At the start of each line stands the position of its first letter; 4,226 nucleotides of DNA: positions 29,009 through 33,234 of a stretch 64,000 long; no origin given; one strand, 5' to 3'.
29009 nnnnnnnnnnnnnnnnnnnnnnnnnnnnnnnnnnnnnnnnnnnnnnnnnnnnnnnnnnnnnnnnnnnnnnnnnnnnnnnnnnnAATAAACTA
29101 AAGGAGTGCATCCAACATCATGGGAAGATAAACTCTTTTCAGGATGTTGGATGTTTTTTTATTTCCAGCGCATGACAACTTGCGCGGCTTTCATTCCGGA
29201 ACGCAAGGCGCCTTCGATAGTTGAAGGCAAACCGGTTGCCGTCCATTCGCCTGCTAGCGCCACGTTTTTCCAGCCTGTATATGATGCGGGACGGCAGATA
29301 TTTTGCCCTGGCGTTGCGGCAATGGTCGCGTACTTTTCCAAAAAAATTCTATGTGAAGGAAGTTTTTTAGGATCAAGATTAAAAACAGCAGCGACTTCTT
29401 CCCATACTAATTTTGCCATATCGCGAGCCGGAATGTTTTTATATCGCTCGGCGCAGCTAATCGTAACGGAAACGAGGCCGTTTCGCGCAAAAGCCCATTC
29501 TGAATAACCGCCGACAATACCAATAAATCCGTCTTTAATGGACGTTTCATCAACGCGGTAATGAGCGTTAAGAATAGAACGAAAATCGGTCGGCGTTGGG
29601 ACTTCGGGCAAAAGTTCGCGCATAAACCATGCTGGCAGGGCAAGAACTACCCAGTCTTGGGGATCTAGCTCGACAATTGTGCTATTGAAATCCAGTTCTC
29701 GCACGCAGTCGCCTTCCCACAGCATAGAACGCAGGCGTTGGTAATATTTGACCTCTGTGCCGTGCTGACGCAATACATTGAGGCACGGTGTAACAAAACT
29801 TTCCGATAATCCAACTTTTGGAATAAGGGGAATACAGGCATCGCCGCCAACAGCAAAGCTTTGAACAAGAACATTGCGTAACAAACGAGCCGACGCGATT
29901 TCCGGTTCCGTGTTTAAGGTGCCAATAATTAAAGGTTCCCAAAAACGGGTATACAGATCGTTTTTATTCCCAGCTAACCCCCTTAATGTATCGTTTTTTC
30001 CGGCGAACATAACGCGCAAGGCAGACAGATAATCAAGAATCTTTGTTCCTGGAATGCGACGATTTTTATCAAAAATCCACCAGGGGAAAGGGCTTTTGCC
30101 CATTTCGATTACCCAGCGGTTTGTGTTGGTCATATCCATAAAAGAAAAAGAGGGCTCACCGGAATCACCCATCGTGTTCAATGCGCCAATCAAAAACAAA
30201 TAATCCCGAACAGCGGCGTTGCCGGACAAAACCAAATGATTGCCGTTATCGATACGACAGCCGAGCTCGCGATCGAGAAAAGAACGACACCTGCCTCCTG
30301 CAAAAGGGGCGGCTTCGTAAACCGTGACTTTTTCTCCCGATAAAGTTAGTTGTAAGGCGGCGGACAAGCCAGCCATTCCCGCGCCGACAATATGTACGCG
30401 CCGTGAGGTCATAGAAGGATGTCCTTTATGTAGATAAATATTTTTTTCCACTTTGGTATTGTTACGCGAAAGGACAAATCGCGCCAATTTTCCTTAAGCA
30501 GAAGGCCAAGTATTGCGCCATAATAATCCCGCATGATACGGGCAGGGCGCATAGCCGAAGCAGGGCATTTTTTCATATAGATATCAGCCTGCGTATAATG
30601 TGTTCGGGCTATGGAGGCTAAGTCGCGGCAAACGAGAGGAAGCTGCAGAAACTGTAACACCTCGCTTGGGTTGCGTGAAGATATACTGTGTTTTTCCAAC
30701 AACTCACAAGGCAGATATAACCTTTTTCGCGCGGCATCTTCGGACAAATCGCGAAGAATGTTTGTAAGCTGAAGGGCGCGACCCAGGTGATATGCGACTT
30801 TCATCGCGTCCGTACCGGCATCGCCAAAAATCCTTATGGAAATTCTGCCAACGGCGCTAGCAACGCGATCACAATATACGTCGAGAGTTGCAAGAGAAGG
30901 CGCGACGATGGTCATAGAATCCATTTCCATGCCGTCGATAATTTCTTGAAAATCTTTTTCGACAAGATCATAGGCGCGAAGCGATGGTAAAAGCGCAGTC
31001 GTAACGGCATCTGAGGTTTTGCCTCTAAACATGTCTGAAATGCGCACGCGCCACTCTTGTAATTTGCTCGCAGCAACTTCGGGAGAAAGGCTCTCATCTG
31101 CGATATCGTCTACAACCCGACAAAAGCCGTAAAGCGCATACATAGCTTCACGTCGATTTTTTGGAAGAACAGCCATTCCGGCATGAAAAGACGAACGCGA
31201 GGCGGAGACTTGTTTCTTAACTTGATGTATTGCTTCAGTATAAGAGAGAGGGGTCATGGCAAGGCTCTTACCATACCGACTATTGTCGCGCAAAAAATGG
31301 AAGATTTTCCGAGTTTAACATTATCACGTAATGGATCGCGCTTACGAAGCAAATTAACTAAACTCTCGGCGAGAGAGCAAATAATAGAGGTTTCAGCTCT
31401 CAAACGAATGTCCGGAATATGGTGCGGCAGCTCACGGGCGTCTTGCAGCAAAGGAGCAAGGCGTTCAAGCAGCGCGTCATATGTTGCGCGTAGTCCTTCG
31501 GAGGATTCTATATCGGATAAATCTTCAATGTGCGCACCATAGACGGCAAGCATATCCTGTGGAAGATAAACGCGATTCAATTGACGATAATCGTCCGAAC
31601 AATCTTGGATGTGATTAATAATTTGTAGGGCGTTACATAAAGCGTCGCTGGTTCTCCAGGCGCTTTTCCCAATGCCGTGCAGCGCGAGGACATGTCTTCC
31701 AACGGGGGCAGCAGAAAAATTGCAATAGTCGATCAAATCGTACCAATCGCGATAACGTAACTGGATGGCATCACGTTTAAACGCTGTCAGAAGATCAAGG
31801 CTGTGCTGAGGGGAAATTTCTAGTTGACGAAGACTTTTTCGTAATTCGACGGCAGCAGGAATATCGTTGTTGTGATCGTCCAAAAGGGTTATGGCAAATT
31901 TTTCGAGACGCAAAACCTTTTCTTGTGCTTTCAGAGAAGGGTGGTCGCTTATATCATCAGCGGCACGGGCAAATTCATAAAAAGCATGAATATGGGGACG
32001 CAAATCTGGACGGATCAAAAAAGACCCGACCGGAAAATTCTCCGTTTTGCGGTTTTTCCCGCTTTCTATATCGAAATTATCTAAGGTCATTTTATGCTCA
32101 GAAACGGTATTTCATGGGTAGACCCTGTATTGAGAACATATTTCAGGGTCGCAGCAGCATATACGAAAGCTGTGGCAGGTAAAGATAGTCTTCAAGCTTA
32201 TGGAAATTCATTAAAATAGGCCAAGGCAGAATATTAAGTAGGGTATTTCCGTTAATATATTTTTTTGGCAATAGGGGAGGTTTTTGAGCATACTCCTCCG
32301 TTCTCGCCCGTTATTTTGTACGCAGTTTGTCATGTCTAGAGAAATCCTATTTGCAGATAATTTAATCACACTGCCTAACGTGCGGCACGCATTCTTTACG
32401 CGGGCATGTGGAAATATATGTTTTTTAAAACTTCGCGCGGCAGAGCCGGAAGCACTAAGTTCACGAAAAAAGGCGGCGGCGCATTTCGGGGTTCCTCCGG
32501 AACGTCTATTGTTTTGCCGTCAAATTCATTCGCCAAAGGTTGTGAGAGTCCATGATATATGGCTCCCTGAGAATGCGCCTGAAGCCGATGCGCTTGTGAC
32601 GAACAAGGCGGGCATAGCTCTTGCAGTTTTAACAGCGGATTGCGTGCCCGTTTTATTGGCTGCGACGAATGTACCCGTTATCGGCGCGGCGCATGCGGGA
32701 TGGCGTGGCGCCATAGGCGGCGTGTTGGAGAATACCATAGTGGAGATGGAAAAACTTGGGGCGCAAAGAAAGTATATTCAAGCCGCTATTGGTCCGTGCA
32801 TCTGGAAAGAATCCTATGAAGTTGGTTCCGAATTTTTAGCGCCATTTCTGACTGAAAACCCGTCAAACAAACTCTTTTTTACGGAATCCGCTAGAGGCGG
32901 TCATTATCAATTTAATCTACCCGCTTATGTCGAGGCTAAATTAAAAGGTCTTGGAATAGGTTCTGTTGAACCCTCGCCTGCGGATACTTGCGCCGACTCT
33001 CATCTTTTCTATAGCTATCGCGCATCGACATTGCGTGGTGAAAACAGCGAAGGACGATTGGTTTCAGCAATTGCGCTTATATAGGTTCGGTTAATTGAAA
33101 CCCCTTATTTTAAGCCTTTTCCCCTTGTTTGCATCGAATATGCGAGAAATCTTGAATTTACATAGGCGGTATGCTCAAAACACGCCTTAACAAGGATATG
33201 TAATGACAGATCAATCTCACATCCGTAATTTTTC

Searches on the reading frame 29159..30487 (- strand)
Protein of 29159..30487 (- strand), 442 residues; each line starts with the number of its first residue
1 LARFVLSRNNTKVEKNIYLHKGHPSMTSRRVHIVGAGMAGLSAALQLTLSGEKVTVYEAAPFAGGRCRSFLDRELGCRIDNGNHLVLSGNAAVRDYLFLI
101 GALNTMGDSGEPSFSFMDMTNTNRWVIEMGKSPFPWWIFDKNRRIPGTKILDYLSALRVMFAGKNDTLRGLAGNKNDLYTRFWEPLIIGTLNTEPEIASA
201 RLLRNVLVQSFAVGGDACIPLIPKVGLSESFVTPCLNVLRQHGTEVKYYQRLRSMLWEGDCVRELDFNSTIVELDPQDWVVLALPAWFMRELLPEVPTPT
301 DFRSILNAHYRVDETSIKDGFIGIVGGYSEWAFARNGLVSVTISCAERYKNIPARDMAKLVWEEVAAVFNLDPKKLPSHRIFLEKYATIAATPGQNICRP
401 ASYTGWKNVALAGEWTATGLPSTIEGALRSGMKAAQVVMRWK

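Call 36: search_protein_families(library=pfam, proteins=[window:29159-30487:-], max_evalue=0.00001)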
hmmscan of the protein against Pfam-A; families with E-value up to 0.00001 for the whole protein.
window:29159-30487:- (442 aa): 3 families
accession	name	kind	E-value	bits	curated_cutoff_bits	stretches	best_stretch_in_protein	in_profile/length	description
PF01593.30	Amino_oxidase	-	3.4e-32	112.7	19.8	1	38-439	1-443/443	Flavin containing amine oxidoreductase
PF13450.12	NAD_binding_8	-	1.3e-12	48.2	21.9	1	33-96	1-64/68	NAD(P)-binding Rossmann-like domain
PF01266.30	DAO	-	8.1e-08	32.6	27.9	1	31-64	2-35/353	FAD dependent oxidoreductase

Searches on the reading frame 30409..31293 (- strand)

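Call 36: search_protein_families(library=pfam, proteins=[window:30409-31293:-], max_evalue=0.00001)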
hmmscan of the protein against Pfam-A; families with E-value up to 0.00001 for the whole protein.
window:30409-31293:- (294 aa): 1 family
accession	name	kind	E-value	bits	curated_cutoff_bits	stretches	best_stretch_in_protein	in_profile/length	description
PF00494.24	SQS_PSY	-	5.2e-66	223.5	26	1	31-283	3-263/263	Squalene/phytoene synthase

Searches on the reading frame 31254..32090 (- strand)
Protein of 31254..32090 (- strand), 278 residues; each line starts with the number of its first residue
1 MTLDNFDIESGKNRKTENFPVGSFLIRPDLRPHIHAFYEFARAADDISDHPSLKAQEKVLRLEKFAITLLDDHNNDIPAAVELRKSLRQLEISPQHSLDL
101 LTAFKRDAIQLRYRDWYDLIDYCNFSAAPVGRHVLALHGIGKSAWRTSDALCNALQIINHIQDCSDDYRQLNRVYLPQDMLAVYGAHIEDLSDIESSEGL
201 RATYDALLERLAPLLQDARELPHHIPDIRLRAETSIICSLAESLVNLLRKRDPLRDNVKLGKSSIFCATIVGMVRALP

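Call 36: search_protein_families(library=pfam, proteins=[window:31254-32090:-], max_evalue=0.00001)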
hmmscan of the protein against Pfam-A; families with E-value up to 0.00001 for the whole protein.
window:31254-32090:- (278 aa): 1 family
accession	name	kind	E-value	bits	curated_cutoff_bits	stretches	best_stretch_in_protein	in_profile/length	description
PF00494.24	SQS_PSY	-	3.1e-50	171.8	26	1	14-261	3-260/263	Squalene/phytoene synthase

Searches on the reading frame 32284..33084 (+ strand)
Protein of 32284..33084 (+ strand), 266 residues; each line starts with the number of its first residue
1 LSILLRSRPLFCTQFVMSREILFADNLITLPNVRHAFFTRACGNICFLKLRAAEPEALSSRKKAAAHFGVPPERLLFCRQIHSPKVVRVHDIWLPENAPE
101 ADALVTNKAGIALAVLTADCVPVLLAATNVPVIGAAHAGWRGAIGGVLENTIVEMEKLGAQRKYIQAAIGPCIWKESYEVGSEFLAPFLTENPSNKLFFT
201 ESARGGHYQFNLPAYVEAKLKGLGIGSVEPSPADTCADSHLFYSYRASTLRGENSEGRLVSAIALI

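Call 36: search_protein_families(library=pfam, proteins=[window:32284-33084:+], max_evalue=0.00001)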
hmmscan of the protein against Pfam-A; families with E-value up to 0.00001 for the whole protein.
window:32284-33084:+ (266 aa): 1 family
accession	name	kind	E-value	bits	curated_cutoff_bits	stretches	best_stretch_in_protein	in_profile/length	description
PF02578.20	Cu-oxidase_4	-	2e-56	191.5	22.9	1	59-263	30-237/238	Multi-copper polyphenol oxidoreductase laccase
